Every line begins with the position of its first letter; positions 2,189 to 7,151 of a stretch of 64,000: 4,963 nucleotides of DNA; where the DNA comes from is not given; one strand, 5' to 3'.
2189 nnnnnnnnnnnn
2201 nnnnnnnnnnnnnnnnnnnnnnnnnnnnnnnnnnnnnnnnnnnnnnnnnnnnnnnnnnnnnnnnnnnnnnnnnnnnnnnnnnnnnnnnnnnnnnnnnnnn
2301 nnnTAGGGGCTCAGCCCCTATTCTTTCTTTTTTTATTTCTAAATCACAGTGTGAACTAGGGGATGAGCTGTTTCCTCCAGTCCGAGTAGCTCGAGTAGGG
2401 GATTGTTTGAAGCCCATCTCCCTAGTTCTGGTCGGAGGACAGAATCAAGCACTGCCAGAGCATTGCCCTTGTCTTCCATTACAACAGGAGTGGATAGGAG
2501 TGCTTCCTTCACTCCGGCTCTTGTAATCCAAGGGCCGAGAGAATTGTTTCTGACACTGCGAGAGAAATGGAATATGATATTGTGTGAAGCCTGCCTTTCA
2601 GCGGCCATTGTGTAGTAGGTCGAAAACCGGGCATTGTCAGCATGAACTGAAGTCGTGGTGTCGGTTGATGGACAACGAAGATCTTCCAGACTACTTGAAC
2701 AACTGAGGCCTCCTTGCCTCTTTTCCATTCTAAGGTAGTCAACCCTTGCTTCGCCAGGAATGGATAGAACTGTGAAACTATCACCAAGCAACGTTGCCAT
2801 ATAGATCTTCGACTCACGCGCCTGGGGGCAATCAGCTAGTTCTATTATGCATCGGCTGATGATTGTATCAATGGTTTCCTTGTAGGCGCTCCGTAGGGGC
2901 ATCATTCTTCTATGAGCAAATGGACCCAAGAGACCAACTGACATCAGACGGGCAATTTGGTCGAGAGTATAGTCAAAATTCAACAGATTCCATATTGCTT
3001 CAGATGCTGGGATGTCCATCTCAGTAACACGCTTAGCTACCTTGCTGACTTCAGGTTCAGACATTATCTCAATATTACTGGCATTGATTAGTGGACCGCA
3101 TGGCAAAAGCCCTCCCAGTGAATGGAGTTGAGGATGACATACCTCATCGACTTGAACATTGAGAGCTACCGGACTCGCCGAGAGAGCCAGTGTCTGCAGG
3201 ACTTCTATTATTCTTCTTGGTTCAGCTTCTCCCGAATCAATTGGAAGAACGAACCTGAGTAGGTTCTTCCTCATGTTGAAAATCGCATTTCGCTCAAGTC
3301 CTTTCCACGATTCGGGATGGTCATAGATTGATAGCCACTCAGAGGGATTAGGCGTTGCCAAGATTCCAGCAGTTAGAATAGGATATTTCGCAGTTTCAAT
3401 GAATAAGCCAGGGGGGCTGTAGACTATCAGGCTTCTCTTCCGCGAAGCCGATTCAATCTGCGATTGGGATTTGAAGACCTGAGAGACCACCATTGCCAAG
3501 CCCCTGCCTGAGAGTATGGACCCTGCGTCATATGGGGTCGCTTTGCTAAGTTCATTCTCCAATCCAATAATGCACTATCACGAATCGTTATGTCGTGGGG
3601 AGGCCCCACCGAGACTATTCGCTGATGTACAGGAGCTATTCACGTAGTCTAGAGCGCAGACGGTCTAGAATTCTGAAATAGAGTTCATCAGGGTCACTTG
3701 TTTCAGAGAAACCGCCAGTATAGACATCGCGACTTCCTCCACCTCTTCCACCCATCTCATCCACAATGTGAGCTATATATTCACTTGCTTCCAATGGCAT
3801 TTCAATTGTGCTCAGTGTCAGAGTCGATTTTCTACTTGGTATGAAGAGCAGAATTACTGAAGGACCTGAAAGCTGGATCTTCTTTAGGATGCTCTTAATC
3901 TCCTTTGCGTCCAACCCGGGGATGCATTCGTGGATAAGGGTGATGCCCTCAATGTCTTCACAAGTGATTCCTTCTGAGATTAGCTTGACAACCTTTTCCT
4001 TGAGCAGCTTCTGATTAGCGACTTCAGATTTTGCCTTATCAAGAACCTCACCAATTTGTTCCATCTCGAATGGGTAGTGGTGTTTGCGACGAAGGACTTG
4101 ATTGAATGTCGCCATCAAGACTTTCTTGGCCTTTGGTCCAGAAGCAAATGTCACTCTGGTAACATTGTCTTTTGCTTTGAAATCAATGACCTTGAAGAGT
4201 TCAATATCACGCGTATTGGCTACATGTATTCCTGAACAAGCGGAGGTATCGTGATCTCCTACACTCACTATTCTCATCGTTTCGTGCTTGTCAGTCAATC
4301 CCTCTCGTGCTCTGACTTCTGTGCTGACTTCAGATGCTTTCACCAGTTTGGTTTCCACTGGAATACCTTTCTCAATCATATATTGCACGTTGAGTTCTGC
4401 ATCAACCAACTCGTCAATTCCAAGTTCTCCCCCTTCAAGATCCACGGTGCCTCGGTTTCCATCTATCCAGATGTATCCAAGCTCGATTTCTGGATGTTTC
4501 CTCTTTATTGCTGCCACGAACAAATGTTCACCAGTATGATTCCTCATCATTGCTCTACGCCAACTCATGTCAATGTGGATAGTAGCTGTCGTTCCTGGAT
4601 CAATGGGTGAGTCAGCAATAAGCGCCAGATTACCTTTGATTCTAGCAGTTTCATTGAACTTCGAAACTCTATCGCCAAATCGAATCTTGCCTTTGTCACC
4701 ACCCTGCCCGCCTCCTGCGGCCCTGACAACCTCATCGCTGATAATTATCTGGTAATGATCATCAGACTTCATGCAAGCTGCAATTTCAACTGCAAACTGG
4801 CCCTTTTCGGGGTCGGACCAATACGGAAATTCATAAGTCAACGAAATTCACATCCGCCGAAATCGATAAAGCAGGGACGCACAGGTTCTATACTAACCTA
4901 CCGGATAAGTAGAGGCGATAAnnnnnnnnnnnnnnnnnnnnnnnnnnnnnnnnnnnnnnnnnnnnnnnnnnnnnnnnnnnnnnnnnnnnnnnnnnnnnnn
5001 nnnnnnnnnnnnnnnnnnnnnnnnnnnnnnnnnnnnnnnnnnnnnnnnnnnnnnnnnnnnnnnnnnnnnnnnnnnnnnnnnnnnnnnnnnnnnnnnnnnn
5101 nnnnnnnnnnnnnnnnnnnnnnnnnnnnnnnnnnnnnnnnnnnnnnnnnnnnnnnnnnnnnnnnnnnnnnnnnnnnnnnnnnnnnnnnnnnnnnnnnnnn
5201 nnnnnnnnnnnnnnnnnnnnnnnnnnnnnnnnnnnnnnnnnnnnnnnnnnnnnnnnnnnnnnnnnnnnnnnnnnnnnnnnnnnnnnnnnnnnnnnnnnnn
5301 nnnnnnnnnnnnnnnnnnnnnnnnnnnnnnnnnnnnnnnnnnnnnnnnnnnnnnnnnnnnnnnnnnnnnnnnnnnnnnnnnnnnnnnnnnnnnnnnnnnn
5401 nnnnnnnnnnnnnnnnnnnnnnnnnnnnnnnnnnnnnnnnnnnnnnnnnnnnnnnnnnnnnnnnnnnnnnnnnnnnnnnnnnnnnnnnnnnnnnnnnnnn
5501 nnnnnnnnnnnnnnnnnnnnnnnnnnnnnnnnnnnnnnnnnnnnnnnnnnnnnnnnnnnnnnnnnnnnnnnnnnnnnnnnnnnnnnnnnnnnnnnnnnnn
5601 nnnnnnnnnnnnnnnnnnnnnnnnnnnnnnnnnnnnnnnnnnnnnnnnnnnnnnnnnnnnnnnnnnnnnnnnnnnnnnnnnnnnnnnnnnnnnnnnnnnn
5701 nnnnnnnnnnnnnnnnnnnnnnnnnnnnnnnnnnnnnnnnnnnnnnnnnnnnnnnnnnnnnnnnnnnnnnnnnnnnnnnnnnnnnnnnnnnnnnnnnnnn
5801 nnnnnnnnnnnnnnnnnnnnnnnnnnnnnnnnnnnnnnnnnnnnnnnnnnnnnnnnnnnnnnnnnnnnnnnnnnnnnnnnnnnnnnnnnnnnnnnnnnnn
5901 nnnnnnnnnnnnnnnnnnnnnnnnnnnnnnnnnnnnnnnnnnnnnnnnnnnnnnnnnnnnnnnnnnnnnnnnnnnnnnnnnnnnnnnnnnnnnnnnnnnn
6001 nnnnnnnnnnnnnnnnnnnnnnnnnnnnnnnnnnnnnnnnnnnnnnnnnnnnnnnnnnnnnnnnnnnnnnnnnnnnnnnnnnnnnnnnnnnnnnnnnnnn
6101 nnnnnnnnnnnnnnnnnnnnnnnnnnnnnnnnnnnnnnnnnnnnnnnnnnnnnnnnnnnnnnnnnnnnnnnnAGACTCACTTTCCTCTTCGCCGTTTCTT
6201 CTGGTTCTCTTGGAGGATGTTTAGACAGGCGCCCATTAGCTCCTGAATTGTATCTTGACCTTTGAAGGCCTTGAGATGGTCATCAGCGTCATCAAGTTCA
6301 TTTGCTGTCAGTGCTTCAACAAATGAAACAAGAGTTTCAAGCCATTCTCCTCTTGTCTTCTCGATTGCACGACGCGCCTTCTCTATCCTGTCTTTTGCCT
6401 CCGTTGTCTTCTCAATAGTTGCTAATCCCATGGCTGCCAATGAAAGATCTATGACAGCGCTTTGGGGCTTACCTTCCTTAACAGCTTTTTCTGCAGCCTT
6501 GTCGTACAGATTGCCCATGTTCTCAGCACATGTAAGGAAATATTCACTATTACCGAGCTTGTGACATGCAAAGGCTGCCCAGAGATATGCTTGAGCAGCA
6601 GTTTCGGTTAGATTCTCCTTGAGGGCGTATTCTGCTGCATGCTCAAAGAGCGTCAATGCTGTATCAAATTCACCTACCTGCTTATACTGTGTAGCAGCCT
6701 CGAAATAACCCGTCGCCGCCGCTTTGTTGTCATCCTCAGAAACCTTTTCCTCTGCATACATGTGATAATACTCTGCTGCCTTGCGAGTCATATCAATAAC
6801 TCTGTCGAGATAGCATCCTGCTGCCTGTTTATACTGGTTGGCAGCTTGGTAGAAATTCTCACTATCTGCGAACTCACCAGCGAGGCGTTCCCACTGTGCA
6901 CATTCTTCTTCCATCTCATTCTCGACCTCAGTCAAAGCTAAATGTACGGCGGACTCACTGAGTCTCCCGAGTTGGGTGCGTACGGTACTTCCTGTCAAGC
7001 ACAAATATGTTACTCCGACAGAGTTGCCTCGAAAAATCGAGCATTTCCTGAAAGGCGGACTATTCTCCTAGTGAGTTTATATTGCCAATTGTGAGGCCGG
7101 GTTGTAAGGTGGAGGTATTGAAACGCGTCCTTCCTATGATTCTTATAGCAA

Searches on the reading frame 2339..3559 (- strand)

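Call 33: search_protein_families(library=pfam, proteins=[window:2339-3559:-], max_evalue=0.001)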
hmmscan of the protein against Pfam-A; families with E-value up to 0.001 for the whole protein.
window:2339-3559:- (406 aa): 1 family
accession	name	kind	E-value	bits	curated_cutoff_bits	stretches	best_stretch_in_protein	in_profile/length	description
PF04894.17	Nre_N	-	2.9e-37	129.4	25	1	27-276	11-260/270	Archaeal Nre, N-terminal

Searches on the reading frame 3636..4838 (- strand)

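Call 33: search_protein_families(library=pfam, proteins=[window:3636-4838:-], max_evalue=0.001)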
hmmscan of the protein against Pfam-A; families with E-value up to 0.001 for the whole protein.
window:3636-4838:- (400 aa): 1 family
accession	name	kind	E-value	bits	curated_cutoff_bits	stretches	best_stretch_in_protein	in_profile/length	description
PF07973.19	tRNA_SAD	-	1.1e-09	38.5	24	1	189-228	2-42/44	Threonyl and Alanyl tRNA synthetase second additional domain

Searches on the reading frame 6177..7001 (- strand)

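Call 33: search_protein_families(library=pfam, proteins=[window:6177-7001:-], max_evalue=0.001)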
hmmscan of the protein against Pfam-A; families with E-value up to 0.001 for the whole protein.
window:6177-7001:- (274 aa): 1 family
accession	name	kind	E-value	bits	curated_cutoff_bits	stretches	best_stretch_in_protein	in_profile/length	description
PF14938.12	SNAP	-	2.1e-06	27.8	25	1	29-138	9-116/282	Soluble NSF attachment protein, SNAP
